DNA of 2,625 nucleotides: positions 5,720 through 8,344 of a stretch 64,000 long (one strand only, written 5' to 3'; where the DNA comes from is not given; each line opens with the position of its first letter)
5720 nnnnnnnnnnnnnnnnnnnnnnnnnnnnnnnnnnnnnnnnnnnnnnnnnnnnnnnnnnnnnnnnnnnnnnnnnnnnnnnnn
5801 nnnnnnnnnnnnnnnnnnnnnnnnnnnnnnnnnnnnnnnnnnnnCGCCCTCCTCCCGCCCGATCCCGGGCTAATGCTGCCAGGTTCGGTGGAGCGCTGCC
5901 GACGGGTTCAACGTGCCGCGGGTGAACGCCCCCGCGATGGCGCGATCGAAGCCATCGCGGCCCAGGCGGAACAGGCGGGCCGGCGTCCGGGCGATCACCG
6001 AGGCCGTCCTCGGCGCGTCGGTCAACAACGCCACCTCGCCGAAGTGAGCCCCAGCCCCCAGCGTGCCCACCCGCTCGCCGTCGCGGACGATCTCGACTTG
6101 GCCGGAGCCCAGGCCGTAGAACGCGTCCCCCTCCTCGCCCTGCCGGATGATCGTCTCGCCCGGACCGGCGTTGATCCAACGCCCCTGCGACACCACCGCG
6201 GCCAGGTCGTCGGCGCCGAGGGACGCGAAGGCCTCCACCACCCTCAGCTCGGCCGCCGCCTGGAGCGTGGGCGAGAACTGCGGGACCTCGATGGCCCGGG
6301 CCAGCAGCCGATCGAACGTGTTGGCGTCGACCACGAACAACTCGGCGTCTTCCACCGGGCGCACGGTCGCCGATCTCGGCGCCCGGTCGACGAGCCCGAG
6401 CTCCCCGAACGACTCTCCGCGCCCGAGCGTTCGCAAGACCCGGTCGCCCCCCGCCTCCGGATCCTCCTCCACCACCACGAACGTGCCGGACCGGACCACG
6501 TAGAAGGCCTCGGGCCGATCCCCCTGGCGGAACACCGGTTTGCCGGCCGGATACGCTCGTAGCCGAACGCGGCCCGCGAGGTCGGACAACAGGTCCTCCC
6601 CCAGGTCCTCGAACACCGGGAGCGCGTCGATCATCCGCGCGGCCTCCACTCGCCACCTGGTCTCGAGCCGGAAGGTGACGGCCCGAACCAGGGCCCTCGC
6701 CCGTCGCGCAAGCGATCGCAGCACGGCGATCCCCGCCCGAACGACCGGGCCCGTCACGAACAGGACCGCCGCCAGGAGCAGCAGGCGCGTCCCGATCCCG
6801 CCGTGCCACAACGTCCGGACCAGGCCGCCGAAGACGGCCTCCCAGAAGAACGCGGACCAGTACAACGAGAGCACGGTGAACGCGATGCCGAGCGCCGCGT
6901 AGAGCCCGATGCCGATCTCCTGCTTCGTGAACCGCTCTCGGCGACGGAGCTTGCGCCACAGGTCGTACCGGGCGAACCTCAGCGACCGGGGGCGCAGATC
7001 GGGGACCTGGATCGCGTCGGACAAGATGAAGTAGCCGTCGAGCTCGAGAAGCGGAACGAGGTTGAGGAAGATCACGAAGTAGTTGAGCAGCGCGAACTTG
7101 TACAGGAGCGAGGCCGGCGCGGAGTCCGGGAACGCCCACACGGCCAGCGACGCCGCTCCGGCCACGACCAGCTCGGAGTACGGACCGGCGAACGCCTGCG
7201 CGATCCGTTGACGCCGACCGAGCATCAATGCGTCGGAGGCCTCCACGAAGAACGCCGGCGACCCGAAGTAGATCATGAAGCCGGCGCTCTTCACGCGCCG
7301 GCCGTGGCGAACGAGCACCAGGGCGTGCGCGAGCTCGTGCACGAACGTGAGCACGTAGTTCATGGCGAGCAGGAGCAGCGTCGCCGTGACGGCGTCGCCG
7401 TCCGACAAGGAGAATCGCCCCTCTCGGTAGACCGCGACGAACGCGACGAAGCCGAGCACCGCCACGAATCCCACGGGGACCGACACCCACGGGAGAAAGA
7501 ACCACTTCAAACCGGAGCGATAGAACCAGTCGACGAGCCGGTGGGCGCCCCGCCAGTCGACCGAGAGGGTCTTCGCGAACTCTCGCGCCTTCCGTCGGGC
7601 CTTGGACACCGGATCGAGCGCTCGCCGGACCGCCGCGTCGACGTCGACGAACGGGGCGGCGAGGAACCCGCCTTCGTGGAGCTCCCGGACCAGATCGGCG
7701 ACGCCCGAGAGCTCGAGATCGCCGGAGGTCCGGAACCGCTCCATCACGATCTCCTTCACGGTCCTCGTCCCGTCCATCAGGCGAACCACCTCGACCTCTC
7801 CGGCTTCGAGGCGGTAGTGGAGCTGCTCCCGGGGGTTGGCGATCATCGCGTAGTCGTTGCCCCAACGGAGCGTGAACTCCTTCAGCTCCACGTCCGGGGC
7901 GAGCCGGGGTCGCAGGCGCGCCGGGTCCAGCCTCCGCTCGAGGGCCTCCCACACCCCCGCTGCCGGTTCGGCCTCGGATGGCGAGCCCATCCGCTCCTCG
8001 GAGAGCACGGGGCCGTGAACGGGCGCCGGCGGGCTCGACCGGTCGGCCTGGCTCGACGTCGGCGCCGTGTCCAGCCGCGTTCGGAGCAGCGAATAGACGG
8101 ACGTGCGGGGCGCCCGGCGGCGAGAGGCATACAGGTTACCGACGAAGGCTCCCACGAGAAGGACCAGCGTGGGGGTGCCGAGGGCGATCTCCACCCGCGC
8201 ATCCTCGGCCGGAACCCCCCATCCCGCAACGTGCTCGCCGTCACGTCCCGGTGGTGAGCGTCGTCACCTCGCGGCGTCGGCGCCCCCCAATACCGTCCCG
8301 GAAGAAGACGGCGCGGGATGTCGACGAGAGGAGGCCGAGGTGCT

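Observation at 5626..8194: Candidate novel signalling system: RRE(PqqD-like)-site-2-protease-2xCAP membrane protein with a downstream 6-Cys zinc-ribbon ORF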

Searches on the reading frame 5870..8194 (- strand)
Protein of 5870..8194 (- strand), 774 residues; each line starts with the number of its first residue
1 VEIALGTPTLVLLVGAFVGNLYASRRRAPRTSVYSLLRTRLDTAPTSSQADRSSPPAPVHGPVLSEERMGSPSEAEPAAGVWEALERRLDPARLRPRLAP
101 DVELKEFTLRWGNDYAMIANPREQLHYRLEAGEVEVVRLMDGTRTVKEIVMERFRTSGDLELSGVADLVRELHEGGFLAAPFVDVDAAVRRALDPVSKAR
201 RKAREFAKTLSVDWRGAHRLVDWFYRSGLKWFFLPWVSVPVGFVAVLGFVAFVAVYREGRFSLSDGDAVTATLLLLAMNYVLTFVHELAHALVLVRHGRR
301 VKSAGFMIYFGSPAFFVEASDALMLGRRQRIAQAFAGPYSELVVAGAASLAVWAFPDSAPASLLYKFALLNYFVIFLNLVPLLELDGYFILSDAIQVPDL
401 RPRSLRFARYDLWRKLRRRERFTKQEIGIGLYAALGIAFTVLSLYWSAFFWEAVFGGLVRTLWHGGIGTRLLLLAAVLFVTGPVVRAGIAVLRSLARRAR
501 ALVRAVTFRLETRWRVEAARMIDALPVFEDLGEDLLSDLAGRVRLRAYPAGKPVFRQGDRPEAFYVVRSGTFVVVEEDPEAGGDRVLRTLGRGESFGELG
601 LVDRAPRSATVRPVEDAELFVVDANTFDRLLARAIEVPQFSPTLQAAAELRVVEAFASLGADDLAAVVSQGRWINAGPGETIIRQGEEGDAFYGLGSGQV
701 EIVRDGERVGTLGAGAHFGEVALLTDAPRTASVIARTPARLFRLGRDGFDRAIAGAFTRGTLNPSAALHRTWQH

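Call 5: search_protein_families(library=pfam, proteins=[window:5870-8194:-], max_evalue=1)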
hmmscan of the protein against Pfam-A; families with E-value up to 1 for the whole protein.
window:5870-8194:- (774 aa): 4 families
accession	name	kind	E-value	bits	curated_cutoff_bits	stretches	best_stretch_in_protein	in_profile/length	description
PF00027.35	cNMP_binding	-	1.2e-43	147.4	27.5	2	546-633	2-88/89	Cyclic nucleotide-binding domain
PF02163.28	Peptidase_M50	-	3.2e-08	33.6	27.2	2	330-405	129-204/221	Peptidase family M50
PF11026.13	DUF2721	-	0.12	12.7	28.3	1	414-480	54-117/129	Protein of unknown function (DUF2721)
PF11667.14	DUF3267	-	0.14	13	27.1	1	281-371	3-86/108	Putative zincin peptidase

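Call 6: search_protein_families(library=ncbifam, proteins=[window:5870-8194:-], max_evalue=1)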
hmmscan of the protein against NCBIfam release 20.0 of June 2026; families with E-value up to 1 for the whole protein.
window:5870-8194:- (774 aa): 8 families
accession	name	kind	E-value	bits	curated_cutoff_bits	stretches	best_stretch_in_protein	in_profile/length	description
NF041824.1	daptide_HExxH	equivalog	4.2e-48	164.4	300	1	97-460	2-347/379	daptide biosynthesis intramembrane metalloprotease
NF058543.1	ActPatMycb56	equivalog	1.7e-24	86.2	460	2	654-752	2-104/317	acetyltransferase Pat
NF008732.0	PRK11753.1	equivalog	1.2e-13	51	266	2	539-637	19-117/214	cAMP-activated global transcriptional regulator CRP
NF041163.2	encap_f2b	equivalog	3.2e-12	46.3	400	2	512-635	64-187/450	family 2B encapsulin nanocompartment shell protein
NF058609.1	RiPP_HExxH_LiaK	equivalog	8.1e-11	42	225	1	264-394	83-211/246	YydH/LiaK family epipeptide maturation metalloprotease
TIGR03896.1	cyc_nuc_ocin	subfamily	1.3e-07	31.3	161.05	2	525-629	143-246/317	bacteriocin-type transport-associated protein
NF052518.1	TransRegLdrP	equivalog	3.4e-06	27.2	300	1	553-627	9-81/195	transcriptional regulator LdrP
NF006901.0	PRK09392.1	equivalog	0.032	13.5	211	1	518-632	5-117/236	transcriptional activator FtrB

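Call 10: find_homologous_proteins(query=window:5870-8194:-, max_evalue=1e-10)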
Query window:5870-8194:- (774 aa): 1438 proteins with E <= 1e-10 among 8000 candidates; the best 120 are listed.
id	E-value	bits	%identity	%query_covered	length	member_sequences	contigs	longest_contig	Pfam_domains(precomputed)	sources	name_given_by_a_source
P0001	0.0e+0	1701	100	100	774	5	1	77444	PF02163.29,PF00027.36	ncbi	ncbi:MAG TPA: cyclic nucleotide-binding domain-containing protein [Actinomycetota bacterium]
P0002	0.0e+0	1428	85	100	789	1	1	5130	PF02163.29,PF00027.36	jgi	jgi:CRP-like cAMP-binding protein/Zn-dependent protease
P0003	0.0e+0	1310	79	98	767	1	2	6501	PF02163.29,PF00027.36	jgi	jgi:CRP-like cAMP-binding protein/Zn-dependent protease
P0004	0.0e+0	1250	74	100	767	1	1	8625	PF02163.29,PF00027.36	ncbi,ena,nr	ncbi:MAG TPA: cyclic nucleotide-binding domain-containing protein [Actinomycetota bacterium]|nr:cycl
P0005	0.0e+0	1242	74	99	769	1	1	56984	PF02163.29,PF00027.36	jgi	jgi:CRP-like cAMP-binding protein/Zn-dependent protease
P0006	0.0e+0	1119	71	91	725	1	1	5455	PF02163.29,PF00027.36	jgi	jgi:CRP-like cAMP-binding protein/Zn-dependent protease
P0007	0.0e+0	1115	66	99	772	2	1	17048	PF02163.29,PF00027.36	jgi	jgi:CRP-like cAMP-binding protein/Zn-dependent protease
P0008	0.0e+0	1112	71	90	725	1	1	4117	PF02163.29,PF00027.36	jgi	jgi:CRP-like cAMP-binding protein/Zn-dependent protease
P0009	0.0e+0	1103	69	91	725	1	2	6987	PF02163.29,PF00027.36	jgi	jgi:putative peptide zinc metalloprotease protein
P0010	0.0e+0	1103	70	91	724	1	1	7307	PF02163.29,PF00027.36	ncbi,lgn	ncbi:MAG: cyclic nucleotide-binding domain-containing protein [Actinomycetota bacterium]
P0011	0.0e+0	1103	88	73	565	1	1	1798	PF02163.29,PF00027.36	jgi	jgi:putative peptide zinc metalloprotease protein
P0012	0.0e+0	1102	69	91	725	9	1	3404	PF02163.29,PF00027.36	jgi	jgi:CRP-like cAMP-binding protein/Zn-dependent protease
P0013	0.0e+0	1101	67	98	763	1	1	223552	PF02163.29,PF00027.36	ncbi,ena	-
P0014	0.0e+0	1099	71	90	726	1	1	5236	PF02163.29,PF00027.36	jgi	-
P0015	0.0e+0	1096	69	90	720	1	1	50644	PF02163.29,PF00027.36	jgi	jgi:CRP-like cAMP-binding protein/Zn-dependent protease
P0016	0.0e+0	1096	69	91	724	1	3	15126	PF02163.29,PF00027.36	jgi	jgi:CRP-like cAMP-binding protein/Zn-dependent protease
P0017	0.0e+0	1094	68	92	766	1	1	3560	PF02163.29,PF00027.36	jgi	jgi:CRP-like cAMP-binding protein/Zn-dependent protease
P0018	0.0e+0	1094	69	92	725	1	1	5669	PF02163.29,PF00027.36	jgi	jgi:CRP-like cAMP-binding protein/Zn-dependent protease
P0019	0.0e+0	1091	70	90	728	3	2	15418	PF02163.29,PF00027.36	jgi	-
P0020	0.0e+0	1088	65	98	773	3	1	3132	PF02163.29,PF00027.36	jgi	jgi:CRP-like cAMP-binding protein/Zn-dependent protease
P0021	0.0e+0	1087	65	99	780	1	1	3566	PF02163.29,PF00027.36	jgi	jgi:CRP-like cAMP-binding protein/Zn-dependent protease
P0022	0.0e+0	1086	68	91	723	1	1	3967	PF02163.29,PF00027.36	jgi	jgi:CRP-like cAMP-binding protein/Zn-dependent protease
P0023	0.0e+0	1085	65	99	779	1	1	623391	PF02163.29,PF00027.36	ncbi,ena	-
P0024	0.0e+0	1083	65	98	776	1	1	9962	PF02163.29,PF00027.36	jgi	jgi:CRP-like cAMP-binding protein/Zn-dependent protease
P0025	0.0e+0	1082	70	90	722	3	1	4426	PF02163.29,PF00027.36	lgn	-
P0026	0.0e+0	1080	69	90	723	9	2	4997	PF02163.29,PF00027.36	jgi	jgi:CRP-like cAMP-binding protein/Zn-dependent protease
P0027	0.0e+0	1077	67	91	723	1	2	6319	PF02163.29,PF00027.36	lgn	-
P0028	0.0e+0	1075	69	90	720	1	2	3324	PF02163.29,PF00027.36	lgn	-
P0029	0.0e+0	1073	69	90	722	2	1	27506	PF02163.29,PF00027.36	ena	-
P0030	0.0e+0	1073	67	92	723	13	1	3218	PF02163.29,PF00027.36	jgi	jgi:putative peptide zinc metalloprotease protein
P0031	0.0e+0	1073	68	93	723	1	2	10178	PF02163.29,PF00027.36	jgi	jgi:CRP-like cAMP-binding protein/Zn-dependent protease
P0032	0.0e+0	1072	69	90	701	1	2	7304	PF02163.29,PF00027.36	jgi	-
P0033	0.0e+0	1071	67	91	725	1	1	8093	PF02163.29,PF00027.36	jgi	jgi:CRP-like cAMP-binding protein/Zn-dependent protease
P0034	0.0e+0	1069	66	93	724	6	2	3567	PF02163.29,PF00027.36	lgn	-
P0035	0.0e+0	1068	68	90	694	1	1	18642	PF02163.29,PF00027.36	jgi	jgi:CRP-like cAMP-binding protein/Zn-dependent protease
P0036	0.0e+0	1068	67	90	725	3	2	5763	PF02163.29,PF00027.36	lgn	-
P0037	0.0e+0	1067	67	90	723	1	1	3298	PF02163.29,PF00027.36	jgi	jgi:putative peptide zinc metalloprotease protein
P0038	0.0e+0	1067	67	90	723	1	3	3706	PF02163.29,PF00027.36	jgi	jgi:putative peptide zinc metalloprotease protein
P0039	0.0e+0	1066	67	90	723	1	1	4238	PF02163.29,PF00027.36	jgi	jgi:putative peptide zinc metalloprotease protein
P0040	0.0e+0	1065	64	98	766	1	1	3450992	PF02163.29,PF00027.36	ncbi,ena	-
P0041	0.0e+0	1065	67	90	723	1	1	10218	PF02163.29,PF00027.36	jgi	jgi:putative peptide zinc metalloprotease protein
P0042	0.0e+0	1065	67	90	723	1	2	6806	PF02163.29,PF00027.36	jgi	jgi:putative peptide zinc metalloprotease protein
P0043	0.0e+0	1064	68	90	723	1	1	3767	PF02163.29,PF00027.36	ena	-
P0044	0.0e+0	1064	67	90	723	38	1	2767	PF02163.29,PF00027.36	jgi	-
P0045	0.0e+0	1062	67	90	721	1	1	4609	PF02163.29,PF00027.36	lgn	-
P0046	0.0e+0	1060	68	90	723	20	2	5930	PF02163.29,PF00027.36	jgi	-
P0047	0.0e+0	1059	67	91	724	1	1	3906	PF02163.29,PF00027.36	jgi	jgi:CRP-like cAMP-binding protein/Zn-dependent protease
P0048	0.0e+0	1058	67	91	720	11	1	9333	PF02163.29,PF00027.36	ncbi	ncbi:MAG: cyclic nucleotide-binding domain-containing protein [Solirubrobacterales bacterium]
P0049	0.0e+0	1058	66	92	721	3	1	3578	PF02163.29,PF00027.36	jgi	jgi:CRP-like cAMP-binding protein/Zn-dependent protease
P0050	0.0e+0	1057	67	90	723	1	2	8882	PF02163.29,PF00027.36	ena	-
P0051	0.0e+0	1056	68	90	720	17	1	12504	PF02163.29,PF00027.36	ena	-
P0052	0.0e+0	1055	66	89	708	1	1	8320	PF02163.29,PF00027.36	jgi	jgi:CRP-like cAMP-binding protein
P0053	0.0e+0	1054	69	91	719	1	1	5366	PF02163.29,PF00027.36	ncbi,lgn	-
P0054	0.0e+0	1052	66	90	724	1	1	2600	PF02163.29,PF00027.36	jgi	jgi:CRP-like cAMP-binding protein/Zn-dependent protease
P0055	0.0e+0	1052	67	91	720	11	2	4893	PF02163.29,PF00027.36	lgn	-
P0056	0.0e+0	1052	68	91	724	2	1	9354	PF02163.29,PF00027.36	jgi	jgi:CRP-like cAMP-binding protein/Zn-dependent protease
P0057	0.0e+0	1051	66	93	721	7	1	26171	PF02163.29,PF00027.36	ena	-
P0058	0.0e+0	1051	66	91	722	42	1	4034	PF02163.29,PF00027.36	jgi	jgi:CRP-like cAMP-binding protein/Zn-dependent protease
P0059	0.0e+0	1051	67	91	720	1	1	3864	PF02163.29,PF00027.36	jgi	jgi:CRP-like cAMP-binding protein/Zn-dependent protease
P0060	0.0e+0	1046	66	92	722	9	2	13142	PF02163.29,PF00027.36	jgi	jgi:CRP-like cAMP-binding protein/Zn-dependent protease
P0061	0.0e+0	1046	66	92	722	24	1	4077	PF02163.29,PF00027.36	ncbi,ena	-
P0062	0.0e+0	1044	65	93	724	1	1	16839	PF02163.29,PF00027.36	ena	-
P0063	0.0e+0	1041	65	94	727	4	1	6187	PF02163.29,PF00027.36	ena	-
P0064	0.0e+0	1040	65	91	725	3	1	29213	PF02163.29,PF00027.36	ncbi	-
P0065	0.0e+0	1039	65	93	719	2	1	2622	PF02163.29,PF00027.36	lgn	-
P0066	0.0e+0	1039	67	90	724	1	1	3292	PF02163.29,PF00027.36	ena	-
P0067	0.0e+0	1039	67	91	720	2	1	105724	PF00027.36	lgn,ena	-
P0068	0.0e+0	1038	66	91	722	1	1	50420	PF02163.29,PF00027.36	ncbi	-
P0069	0.0e+0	1038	65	92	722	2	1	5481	PF02163.29,PF00027.36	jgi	-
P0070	0.0e+0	1038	66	91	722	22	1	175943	PF02163.29,PF00027.36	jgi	jgi:CRP-like cAMP-binding protein/Zn-dependent protease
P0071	0.0e+0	1037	61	100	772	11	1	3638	PF02163.29,PF00027.36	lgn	-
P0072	0.0e+0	1037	65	92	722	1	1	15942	PF02163.29,PF00027.36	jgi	jgi:CRP-like cAMP-binding protein/Zn-dependent protease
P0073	0.0e+0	1036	65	91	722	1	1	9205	PF02163.29,PF00027.36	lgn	-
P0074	0.0e+0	1035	67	91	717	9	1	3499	PF02163.29,PF00027.36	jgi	-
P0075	0.0e+0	1035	67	90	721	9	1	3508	PF02163.29,PF00027.36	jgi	jgi:CRP-like cAMP-binding protein/Zn-dependent protease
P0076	0.0e+0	1035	65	92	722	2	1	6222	PF02163.29,PF00027.36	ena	-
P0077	0.0e+0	1035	64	92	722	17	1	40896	PF02163.29,PF00027.36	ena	-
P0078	0.0e+0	1032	66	90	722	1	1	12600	PF02163.29,PF00027.36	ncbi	-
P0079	0.0e+0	1031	66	90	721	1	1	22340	PF02163.29,PF00027.36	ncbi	ncbi:MAG: cyclic nucleotide-binding domain-containing protein [Actinomycetota bacterium]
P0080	0.0e+0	1031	65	91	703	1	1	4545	PF02163.29,PF00027.36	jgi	jgi:CRP-like cAMP-binding protein/Zn-dependent protease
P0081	0.0e+0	1030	65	90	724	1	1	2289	PF02163.29,PF00027.36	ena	-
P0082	0.0e+0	1029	65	91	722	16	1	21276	PF02163.29,PF00027.36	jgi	jgi:CRP-like cAMP-binding protein/Zn-dependent protease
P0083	0.0e+0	1029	65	92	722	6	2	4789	PF02163.29,PF00027.36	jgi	-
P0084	0.0e+0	1028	65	90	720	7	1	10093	PF02163.29,PF00027.36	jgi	jgi:CRP-like cAMP-binding protein/Zn-dependent protease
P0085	0.0e+0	1027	65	92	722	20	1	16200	PF02163.29,PF00027.36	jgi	jgi:CRP-like cAMP-binding protein/Zn-dependent protease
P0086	0.0e+0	1027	65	91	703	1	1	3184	PF02163.29,PF00027.36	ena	-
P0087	0.0e+0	1026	65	92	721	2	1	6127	PF02163.29,PF00027.36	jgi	jgi:CRP-like cAMP-binding protein/Zn-dependent protease/multisubunit Na+/H+ antiporter MnhG subunit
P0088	0.0e+0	1024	64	92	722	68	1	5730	PF02163.29,PF00027.36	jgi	jgi:CRP-like cAMP-binding protein/Zn-dependent protease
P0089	0.0e+0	1024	65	91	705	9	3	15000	PF02163.29,PF00027.36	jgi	jgi:CRP-like cAMP-binding protein/Zn-dependent protease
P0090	0.0e+0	1022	67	90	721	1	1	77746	PF02163.29,PF00027.36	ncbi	-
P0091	0.0e+0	1019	63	93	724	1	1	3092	PF02163.29,PF00027.36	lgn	-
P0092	0.0e+0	1019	64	92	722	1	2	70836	PF02163.29,PF00027.36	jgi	jgi:CRP-like cAMP-binding protein/Zn-dependent protease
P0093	0.0e+0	1018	61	97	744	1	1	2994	PF02163.29,PF00027.36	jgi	jgi:CRP-like cAMP-binding protein/Zn-dependent protease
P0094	0.0e+0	1018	64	92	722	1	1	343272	PF02163.29,PF00027.36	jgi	jgi:CRP-like cAMP-binding protein/Zn-dependent protease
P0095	0.0e+0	1018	64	90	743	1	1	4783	PF02163.29,PF00027.36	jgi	-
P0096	0.0e+0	1017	60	100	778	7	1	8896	PF02163.29,PF00027.36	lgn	-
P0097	0.0e+0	1017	63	92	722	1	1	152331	PF02163.29,PF00027.36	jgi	jgi:CRP-like cAMP-binding protein/Zn-dependent protease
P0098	0.0e+0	1017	64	92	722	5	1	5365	PF02163.29,PF00027.36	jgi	jgi:CRP-like cAMP-binding protein/Zn-dependent protease/multisubunit Na+/H+ antiporter MnhG subunit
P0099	0.0e+0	1017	64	92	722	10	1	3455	PF02163.29,PF00027.36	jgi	jgi:CRP-like cAMP-binding protein/Zn-dependent protease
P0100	0.0e+0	1016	63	92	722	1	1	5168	PF02163.29,PF00027.36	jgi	jgi:CRP-like cAMP-binding protein/Zn-dependent protease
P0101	0.0e+0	1016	64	92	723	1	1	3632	PF02163.29,PF00027.36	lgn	-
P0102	0.0e+0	1011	63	93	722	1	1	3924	PF00027.36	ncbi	-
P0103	1.4e-298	1011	64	92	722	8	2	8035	PF02163.29,PF00027.36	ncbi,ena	ncbi:MAG TPA: cyclic nucleotide-binding domain-containing protein [Actinomycetota bacterium]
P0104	2.9e-297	1006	63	92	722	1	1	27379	PF02163.29,PF00027.36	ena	-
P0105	2.9e-297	1006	63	92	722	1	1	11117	PF02163.29,PF00027.36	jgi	-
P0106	1.6e-296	1004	64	90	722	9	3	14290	PF02163.29,PF00027.36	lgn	-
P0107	2.1e-296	1003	64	91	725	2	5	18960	PF02163.29,PF00027.36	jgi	jgi:CRP-like cAMP-binding protein/Zn-dependent protease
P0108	3.3e-296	1003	59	98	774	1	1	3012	PF02163.29,PF00027.36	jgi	jgi:putative peptide zinc metalloprotease protein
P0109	5.1e-296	1002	68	85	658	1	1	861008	PF02163.29,PF00027.36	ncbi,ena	-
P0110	5.6e-296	1002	64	91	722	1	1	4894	PF02163.29,PF00027.36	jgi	jgi:CRP-like cAMP-binding protein/Zn-dependent protease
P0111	8.2e-296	1001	63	91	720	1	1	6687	PF02163.29,PF00027.36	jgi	jgi:CRP-like cAMP-binding protein/Zn-dependent protease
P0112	9.8e-296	1001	64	93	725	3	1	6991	PF02163.29,PF00027.36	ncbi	-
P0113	2.1e-295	1000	64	90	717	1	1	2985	PF02163.29,PF00027.36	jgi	jgi:CRP-like cAMP-binding protein/Zn-dependent protease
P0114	2.5e-295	1000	67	85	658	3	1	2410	PF02163.29,PF00027.36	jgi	jgi:CRP-like cAMP-binding protein/Zn-dependent protease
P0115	3.9e-295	999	61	93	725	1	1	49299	PF02163.29,PF00027.36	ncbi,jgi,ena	-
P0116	7.4e-295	998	62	90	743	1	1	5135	PF02163.29,PF00027.36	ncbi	ncbi:MAG: cyclic nucleotide-binding domain-containing protein [Actinomycetota bacterium]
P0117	7.8e-295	998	60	98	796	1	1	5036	PF02163.29,PF00027.36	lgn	-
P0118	1.6e-294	997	62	92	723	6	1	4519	PF02163.29,PF00027.36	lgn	-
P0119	2.2e-294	997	63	92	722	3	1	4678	PF02163.29,PF00027.36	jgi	jgi:CRP-like cAMP-binding protein/Zn-dependent protease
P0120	9.6e-294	995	62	93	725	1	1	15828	PF02163.29,PF00027.36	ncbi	-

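Call 18: find_related_loci(query=A1, collection=genome_contigs, flank=10000)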
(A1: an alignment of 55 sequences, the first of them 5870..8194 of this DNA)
Query A1 (774 aa) in genome_contigs; peptide patterns used: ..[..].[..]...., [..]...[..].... (x = any residue, [..] = any of these).
236 stretches matched a pattern; 220 encode a relative of the query (tblastn E <= 1e-3); the best 80 are kept; 80 distinct loci.
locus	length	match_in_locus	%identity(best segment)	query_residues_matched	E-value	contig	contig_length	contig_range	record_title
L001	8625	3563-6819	74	1-774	0e+0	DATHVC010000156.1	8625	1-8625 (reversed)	MAG TPA_asm: Actinomycetota bacterium isolate SMAG_U16123 k141_1468904, whole genome shotgun sequence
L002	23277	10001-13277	65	11-774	0e+0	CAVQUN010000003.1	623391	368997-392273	MAG: uncultured Actinomycetes bacterium isolate MFD10007.bin.1.78 genome assembly, contig: contig_18040, whole genome sh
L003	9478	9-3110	69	78-774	0e+0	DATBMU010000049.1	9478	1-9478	MAG TPA_asm: Actinomycetota bacterium isolate SMAG_U4006 k141_4671919, whole genome shotgun sequence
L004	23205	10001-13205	64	19-774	0e+0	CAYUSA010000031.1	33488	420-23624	MAG TPA_asm: uncultured Actinomycetes bacterium isolate SRP302447_co1_138 genome assembly, contig: NODE_3581_length_3348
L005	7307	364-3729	66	10-774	0e+0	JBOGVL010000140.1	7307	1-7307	MAG: Actinomycetota bacterium isolate SD8048_metabat2.bin.10 NODE_1124_length_7307_cov_1.363649, whole genome shotgun se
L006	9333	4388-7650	67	12-774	0e+0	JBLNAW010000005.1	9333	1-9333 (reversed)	MAG: Solirubrobacterales bacterium isolate MAG167 PRJNA951521_bin27_renamed_4, whole genome shotgun sequence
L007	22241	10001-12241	64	20-774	0e+0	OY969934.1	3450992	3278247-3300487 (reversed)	MAG: uncultured Actinomycetes bacterium isolate MFD04944.bin.1.31 genome assembly, chromosome: 1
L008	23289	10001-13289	66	17-774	0e+0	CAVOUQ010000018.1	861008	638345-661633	MAG: uncultured Actinomycetes bacterium isolate MFD10007.bin.2.82 genome assembly, contig: contig_27205, whole genome sh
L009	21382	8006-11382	66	10-774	0e+0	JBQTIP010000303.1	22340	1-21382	MAG: Actinomycetota bacterium isolate SAR1 c_000000296794, whole genome shotgun sequence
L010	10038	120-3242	65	63-774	0e+0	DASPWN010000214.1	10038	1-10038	MAG TPA_asm: Actinomycetota bacterium isolate SMAG_U11542 k141_1569606, whole genome shotgun sequence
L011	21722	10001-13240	67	12-774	0e+0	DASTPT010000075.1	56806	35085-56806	MAG TPA_asm: Actinomycetota bacterium isolate SMAG_U2204 k141_561378, whole genome shotgun sequence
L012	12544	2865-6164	64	5-774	0e+0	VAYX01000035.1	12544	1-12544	MAG: Actinobacteria bacterium isolate AC_69 14_1009_16_40cm_scaffold_32976, whole genome shotgun sequence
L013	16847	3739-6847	65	56-774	0e+0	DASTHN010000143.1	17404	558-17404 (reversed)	MAG TPA_asm: Actinomycetota bacterium isolate SMAG_U671 k141_1105329, whole genome shotgun sequence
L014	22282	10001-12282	67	15-774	0e+0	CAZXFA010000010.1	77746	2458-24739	MAG TPA_asm: uncultured Actinomycetes bacterium isolate SRP321284_co1_126 genome assembly, contig: NODE_359_length_77746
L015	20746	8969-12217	67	12-774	0e+0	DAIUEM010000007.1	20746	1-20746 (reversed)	MAG TPA_asm: Actinomycetota bacterium isolate CTOTU25593 NODE_749_length_20746_cov_4.454014, whole genome shotgun sequen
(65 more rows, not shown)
